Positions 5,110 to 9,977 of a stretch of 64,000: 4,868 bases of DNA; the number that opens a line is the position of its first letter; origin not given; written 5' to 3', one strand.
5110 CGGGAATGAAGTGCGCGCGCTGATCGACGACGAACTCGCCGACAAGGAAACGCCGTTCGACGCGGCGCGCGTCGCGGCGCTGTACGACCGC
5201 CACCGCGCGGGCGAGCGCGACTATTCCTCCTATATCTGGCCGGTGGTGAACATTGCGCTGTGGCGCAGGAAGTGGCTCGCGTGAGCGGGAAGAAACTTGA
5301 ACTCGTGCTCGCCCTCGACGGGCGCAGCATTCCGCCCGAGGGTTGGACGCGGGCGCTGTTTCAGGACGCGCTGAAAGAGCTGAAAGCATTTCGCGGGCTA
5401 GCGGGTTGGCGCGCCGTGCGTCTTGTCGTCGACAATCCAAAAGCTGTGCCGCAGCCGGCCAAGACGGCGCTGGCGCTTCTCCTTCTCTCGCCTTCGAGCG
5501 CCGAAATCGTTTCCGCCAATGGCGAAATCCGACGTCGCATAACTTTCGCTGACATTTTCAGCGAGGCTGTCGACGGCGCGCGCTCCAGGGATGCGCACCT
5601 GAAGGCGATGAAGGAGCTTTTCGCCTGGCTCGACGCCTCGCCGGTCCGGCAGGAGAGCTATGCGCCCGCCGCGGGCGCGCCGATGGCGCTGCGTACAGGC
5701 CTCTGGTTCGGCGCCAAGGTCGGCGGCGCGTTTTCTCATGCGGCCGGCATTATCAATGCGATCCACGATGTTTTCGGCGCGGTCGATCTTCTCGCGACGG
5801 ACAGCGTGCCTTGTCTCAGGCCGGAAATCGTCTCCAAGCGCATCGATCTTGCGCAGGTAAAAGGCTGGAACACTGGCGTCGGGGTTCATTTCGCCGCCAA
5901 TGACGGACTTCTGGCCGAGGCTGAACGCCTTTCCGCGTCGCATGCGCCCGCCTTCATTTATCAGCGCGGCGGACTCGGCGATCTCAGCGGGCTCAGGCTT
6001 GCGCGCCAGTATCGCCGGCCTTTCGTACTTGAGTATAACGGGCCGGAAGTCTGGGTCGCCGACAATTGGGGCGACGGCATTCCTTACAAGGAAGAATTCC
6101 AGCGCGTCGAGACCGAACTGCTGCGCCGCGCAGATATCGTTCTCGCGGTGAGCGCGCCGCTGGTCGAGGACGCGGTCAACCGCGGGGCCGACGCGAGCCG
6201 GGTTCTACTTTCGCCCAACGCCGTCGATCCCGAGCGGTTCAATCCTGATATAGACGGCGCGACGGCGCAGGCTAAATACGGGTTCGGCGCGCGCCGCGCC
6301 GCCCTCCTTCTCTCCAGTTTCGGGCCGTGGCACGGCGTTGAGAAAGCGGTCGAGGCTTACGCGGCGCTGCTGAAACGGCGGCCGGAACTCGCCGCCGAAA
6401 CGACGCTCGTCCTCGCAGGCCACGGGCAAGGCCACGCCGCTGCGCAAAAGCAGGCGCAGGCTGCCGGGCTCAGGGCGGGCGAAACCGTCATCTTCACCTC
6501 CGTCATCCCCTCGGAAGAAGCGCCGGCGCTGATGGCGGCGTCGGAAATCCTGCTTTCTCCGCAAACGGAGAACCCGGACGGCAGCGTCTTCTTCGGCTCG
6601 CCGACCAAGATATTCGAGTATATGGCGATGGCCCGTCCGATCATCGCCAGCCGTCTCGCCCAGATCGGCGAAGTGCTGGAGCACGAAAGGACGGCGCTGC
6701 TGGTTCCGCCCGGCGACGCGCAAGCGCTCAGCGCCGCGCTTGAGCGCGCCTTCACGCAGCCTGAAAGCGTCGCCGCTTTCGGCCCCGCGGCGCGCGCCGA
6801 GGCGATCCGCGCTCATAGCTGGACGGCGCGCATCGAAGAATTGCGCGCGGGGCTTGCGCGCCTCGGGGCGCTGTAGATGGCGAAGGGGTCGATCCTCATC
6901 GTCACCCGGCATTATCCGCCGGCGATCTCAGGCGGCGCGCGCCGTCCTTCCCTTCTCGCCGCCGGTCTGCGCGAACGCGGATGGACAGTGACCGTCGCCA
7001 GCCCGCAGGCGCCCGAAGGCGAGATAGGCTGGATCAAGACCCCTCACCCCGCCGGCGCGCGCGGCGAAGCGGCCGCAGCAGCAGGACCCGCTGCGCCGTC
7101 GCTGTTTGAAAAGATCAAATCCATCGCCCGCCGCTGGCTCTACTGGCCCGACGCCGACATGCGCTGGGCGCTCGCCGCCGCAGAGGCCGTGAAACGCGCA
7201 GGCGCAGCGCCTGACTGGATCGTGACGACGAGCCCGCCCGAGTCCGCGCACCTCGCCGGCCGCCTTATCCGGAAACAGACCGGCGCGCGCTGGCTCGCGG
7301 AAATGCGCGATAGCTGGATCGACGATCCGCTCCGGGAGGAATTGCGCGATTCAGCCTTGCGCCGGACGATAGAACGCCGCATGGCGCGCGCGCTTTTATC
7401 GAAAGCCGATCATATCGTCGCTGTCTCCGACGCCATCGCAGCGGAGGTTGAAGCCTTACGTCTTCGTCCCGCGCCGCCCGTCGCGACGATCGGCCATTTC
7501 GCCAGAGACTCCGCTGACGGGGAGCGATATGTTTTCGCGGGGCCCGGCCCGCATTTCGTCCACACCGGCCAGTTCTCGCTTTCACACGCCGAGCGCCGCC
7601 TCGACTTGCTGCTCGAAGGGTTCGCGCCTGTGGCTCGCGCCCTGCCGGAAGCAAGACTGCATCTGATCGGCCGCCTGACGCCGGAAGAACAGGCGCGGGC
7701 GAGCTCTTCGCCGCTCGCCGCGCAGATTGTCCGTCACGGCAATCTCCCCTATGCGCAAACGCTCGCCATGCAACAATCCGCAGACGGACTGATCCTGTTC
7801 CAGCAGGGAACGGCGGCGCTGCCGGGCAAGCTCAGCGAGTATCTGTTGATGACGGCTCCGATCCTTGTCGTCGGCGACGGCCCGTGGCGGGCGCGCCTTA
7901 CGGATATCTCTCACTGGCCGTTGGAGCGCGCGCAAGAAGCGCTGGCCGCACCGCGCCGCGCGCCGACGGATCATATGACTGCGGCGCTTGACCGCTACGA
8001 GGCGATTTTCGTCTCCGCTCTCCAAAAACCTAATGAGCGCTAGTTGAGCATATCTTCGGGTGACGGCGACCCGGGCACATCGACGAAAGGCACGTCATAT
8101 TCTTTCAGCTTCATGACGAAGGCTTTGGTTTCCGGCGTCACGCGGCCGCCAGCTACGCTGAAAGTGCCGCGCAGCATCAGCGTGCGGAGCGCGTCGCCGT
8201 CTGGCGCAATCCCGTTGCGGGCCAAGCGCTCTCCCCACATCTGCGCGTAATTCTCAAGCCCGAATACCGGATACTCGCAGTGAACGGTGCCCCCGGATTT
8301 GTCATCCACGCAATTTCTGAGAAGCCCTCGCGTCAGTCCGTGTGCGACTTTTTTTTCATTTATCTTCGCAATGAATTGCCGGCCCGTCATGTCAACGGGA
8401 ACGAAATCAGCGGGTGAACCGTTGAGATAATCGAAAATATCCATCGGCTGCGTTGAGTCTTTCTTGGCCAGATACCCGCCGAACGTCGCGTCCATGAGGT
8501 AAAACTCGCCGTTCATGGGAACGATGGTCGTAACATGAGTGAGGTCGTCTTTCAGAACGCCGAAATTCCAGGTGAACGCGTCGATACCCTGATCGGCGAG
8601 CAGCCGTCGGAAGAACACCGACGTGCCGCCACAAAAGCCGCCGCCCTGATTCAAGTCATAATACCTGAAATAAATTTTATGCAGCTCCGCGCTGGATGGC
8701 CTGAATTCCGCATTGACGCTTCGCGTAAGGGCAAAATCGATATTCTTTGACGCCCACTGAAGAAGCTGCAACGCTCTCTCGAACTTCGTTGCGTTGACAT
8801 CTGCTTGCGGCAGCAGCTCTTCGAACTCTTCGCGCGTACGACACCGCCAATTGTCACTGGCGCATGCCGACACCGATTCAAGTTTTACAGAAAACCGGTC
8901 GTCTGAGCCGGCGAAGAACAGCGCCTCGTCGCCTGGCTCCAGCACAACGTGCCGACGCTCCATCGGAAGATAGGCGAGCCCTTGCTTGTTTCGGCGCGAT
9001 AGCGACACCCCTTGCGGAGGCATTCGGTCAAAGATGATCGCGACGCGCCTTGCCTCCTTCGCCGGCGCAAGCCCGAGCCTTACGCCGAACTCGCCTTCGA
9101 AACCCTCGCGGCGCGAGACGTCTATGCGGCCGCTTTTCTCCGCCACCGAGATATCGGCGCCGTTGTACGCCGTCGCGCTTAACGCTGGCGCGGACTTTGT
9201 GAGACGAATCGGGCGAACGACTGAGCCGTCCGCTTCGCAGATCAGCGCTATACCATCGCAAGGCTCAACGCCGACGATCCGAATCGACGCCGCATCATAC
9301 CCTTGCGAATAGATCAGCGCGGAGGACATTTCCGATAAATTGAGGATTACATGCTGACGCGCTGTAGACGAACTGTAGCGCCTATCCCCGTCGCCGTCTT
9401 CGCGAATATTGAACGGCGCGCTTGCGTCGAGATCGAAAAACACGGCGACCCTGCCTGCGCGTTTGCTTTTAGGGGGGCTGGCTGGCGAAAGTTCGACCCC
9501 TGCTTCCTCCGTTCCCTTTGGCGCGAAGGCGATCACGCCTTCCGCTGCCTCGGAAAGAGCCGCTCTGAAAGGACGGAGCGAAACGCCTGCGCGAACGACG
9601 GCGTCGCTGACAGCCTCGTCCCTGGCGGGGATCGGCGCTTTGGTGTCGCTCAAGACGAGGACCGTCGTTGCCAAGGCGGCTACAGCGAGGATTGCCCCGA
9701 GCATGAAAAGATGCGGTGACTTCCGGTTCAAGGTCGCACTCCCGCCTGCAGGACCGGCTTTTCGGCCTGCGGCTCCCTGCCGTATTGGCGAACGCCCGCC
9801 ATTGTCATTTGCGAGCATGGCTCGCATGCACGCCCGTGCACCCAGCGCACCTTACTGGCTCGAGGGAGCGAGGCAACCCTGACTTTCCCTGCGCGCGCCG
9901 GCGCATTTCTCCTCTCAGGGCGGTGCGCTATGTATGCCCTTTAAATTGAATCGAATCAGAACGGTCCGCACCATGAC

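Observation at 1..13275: Candidate undescribed glycan-tailoring and cross-linking system (amidotransferases + Cys-His-Asp enzyme + methyltransferase + sorted surface protein)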

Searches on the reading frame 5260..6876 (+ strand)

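Call 3: search_protein_families(library=pfam, proteins=[window:5260-6876:+], max_evalue=0.01)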
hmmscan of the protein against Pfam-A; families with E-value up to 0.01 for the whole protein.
window:5260-6876:+ (538 aa): 6 families
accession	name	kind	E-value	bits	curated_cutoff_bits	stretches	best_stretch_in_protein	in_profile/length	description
PF13692.12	Glyco_trans_1_4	-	2.2e-20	73.8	27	1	350-498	6-140/142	Glycosyl transferases group 1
PF00534.26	Glycos_transf_1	-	1.9e-17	63.8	26.4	1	347-512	17-170/172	Glycosyl transferases group 1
PF13524.12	Glyco_trans_1_2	-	1.3e-09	38.6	25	1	409-529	28-143/144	Glycosyl transferase-like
PF13579.12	Glyco_trans_4_4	-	7.7e-08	33.3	29.7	1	219-320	61-157/158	Glycosyl transferase 4-like domain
PF13439.12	Glyco_transf_4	-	8.6e-07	29.6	28.5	1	190-326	37-170/170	Glycosyltransferase Family 4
PF20706.3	GT4-conflict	-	6.9e-05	22.4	26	1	272-402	128-253/385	Family 4 Glycosyltransferase in conflict systems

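Call 11: search_protein_families(library=ncbifam, proteins=[window:5260-6876:+], max_evalue=0.01)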
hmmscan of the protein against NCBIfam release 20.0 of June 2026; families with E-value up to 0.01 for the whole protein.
window:5260-6876:+ (538 aa): 16 families
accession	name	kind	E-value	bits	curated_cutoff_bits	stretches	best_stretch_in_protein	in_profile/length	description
TIGR04063.1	stp3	hypoth_equivalog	3.8e-27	95.2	442.05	1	242-528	106-388/397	TIGR04063 family PEP-CTERM/XrtA system glycosyltransferase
NF007640.0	PRK10307.1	subfamily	6.8e-21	74.6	276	1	281-533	162-405/411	WcaI family glycosyltransferase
TIGR03088.1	stp2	hypoth_equivalog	2.3e-18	66.4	409.05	1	310-527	157-365/374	TIGR03088 family PEP-CTERM/XrtA system glycosyltransferase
TIGR04047.1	MSMEG_0565_glyc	hypoth_equivalog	6.2e-15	55.1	259.85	1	282-523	130-362/373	MSMEG_0565 family glycosyltransferase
TIGR02149.1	glgA_Coryne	subfamily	7.6e-12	45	302.4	1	281-523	135-378/391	glycogen synthase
NF053787.1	GlcN_PG_synth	equivalog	1.5e-11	43.7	480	1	278-530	131-354/361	N-acetylglucosaminyl phosphatidylglycerol synthase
NF041876.1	EPS_EpsE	equivalog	3.3e-11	43.1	400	1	289-520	160-381/389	exopolysaccharide biosynthesis GT4 family glycosyltransferase EpsE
TIGR03999.1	thiol_BshA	equivalog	4.2e-11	42.4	273.7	1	278-523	132-361/375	N-acetyl-alpha-D-glucosaminyl L-malate synthase BshA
TIGR03449.1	mycothiol_MshA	equivalog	1.3e-10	40.8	462.5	1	278-529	152-397/406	D-inositol-3-phosphate glycosyltransferase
TIGR04007.1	wcaI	equivalog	1.3e-08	33.9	800.45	1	283-503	166-380/407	colanic acid biosynthesis glycosyltransferase WcaI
TIGR03087.1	stp1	hypoth_equivalog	2.4e-08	33.5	316.65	1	449-533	313-395/397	TIGR03087 family PEP-CTERM/XrtA system glycosyltransferase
TIGR04005.1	wcaL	equivalog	3.7e-08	32.6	537.6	1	286-499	170-368/406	colanic acid biosynthesis glycosyltransferase WcaL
NF047684.1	TeichurnBiosyTuaC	equivalog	1.2e-06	27.8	550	1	247-499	127-353/391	teichuronic acid biosynthesis protein TuaC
NF038229.1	Glyco4_Geo_Pelo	equivalog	4.5e-05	22.6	400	1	285-513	104-314/338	GPMC system family 4 glycosyltransferase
NF047676.1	TeichurnBiosyTuaH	equivalog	0.00018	20.5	550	1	281-473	149-328/384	teichuronic acid biosynthesis protein TuaH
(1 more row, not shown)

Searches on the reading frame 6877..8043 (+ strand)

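Call 3: search_protein_families(library=pfam, proteins=[window:6877-8043:+], max_evalue=0.01)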
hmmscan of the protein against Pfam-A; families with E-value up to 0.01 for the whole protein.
window:6877-8043:+ (388 aa): 3 families
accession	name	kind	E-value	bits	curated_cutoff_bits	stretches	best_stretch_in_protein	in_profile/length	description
PF13579.12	Glyco_trans_4_4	-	1.5e-14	55.1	29.7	1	19-203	2-153/158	Glycosyl transferase 4-like domain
PF13439.12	Glyco_transf_4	-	2.3e-08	34.7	28.5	1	19-199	3-157/170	Glycosyltransferase Family 4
PF13692.12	Glyco_trans_1_4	-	0.00037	21.2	27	1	225-331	2-105/142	Glycosyl transferases group 1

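Call 11: search_protein_families(library=ncbifam, proteins=[window:6877-8043:+], max_evalue=0.01)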
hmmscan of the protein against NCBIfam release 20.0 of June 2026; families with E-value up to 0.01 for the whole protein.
window:6877-8043:+ (388 aa): 1 family
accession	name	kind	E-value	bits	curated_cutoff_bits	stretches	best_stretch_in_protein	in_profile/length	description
TIGR04063.1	stp3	hypoth_equivalog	0.001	18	442.05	1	110-296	91-284/397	TIGR04063 family PEP-CTERM/XrtA system glycosyltransferase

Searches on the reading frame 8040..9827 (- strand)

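Call 3: search_protein_families(library=pfam, proteins=[window:8040-9827:-], max_evalue=0.01)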
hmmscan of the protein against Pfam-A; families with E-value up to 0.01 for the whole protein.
window:8040-9827:- (595 aa): 2 families
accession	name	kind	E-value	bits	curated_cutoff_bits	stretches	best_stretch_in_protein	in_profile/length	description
PF04473.18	DUF553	-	8.7e-05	22.4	20.5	1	347-447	14-113/140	Transglutaminase-like domain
PF00797.23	Acetyltransf_2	-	0.0086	16.3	22.8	0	395-452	45-109/240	N-acetyltransferase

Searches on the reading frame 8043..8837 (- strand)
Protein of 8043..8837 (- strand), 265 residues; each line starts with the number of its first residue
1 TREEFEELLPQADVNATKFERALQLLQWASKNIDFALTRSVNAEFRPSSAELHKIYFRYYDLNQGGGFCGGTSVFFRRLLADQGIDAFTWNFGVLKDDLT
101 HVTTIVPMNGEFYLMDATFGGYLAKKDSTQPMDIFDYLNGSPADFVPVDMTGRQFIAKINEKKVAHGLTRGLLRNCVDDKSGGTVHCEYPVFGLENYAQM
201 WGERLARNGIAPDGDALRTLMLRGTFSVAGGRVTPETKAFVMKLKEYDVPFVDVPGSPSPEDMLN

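Call 78: predict_structure(alignment_id=A7)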
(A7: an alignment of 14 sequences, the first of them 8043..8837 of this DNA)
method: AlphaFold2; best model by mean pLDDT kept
length: 265 residues; sequences in the alignment: 14
mean_pLDDT: 91.1   pTM: 0.89
mean pLDDT of the five models: 91.1, 90.6, 90.3, 89.9, 86.9
residues with pLDDT >= 90: 179; 70-90: 81; 50-70: 5; < 50: 0
segments of 3 or more residues with pLDDT < 50: none
pLDDT, mean of each block of 10 residues (from residue 1): 94 91 96 90 84 92 86 95 96 92 96 96 96 97 93 90 74 86 88 81 92 91 94 94 97 88 88
secondary structure, 60 per line:
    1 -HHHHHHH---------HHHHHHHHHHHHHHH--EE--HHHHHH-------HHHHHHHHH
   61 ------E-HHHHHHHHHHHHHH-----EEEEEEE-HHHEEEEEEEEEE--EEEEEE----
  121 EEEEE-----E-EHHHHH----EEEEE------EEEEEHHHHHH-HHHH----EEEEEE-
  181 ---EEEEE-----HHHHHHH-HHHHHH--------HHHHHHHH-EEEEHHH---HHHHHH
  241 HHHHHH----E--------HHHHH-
elements in order: H2-8 H18-32 H39-44 H52-60 H69-82 E88-94 E99-108 E111-116 E121-125 H134-138 E143-147 E154-158 H159-164 H166-169 E174-179 E184-188 H194-200 H202-207 H216-223 E225-228 H235-246 H260-264

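Call 80: fold_search(model_id=the predicted structure, library=pdb)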
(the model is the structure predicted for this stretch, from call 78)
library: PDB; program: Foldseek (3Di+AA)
matches with E <= 10: 937; with E <= 0.001: 4
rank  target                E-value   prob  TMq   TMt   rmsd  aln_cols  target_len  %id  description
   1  9crn                  3.3e-04  1.00  0.28  0.21   4.5       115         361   17  Crystal structure of Streptococcus pyogenes TglA (released 2024-08-14)
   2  8btm                  8.5e-04  1.00  0.28  0.30   8.2       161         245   17  Structural and functional studies of geldanamycin amide synthase ShGdmF (released 2024-06-12)
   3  4dmo_A                9.0e-04  0.97  0.32  0.33  13.6       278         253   12  Crystal structure of the (BACCR)NAT3 arylamine N-acetyltransferase from Bacillus cereus reveals a unique Cys-His-Glu c (released 2013-06-26)
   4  3lnb                  9.0e-04  0.96  0.30  0.31  14.5       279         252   14  Crystal Structure Analysis of Arylamine N-acetyltransferase C from Bacillus anthracis (released 2011-01-26)
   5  8ot2                  1.0e-03  1.00  0.29  0.32   7.5       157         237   14  Structural and functional studies of geldanamycin amide synthase ShGdmF (released 2024-05-01)
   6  3isr_B                1.1e-03  0.99  0.28  0.26  10.7       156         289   15  The Crystal Structure of a Putative Cysteine Protease from Cytophaga hutchinsonii to 1.9A (released 2009-09-08)
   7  8osv                  1.2e-03  0.98  0.23  0.24   8.4       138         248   17  Structural and functional studies of geldanamycin amide synthase ShGdmF (released 2024-05-01)
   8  8k51_A                1.2e-03  0.97  0.33  0.34  14.8       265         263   11  Crystal structure of arylamine N-acyltransferase from Streptomyces aureus (released 2024-07-24)
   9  3isr_A                1.5e-03  1.00  0.32  0.29  10.4       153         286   13  The Crystal Structure of a Putative Cysteine Protease from Cytophaga hutchinsonii to 1.9A (released 2009-09-08)
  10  4nv7_A                1.5e-03  1.00  0.32  0.32   5.7       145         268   20  Crystal Structure of Mesorhizobium Loti Arylamine N-acetyltransferase 1 In Complex With CoA (released 2015-01-21)
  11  8k51_B                1.8e-03  1.00  0.33  0.31   6.8       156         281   15  Crystal structure of arylamine N-acyltransferase from Streptomyces aureus (released 2024-07-24)
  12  2bsz_B                1.8e-03  1.00  0.31  0.31   9.8       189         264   18  Structure of Mesorhizobium loti arylamine N-acetyltransferase 1 (released 2005-05-25)
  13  3isr_C                2.0e-03  1.00  0.29  0.27   4.6       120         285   16  The Crystal Structure of a Putative Cysteine Protease from Cytophaga hutchinsonii to 1.9A (released 2009-09-08)
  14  2pfr_A                2.2e-03  1.00  0.34  0.31   6.0       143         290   18  Human N-acetyltransferase 2 (released 2007-05-15)
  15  2ija                  2.5e-03  1.00  0.34  0.31   5.8       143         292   17  Human N-acetyltransferase 1 F125S mutant (released 2006-11-28)
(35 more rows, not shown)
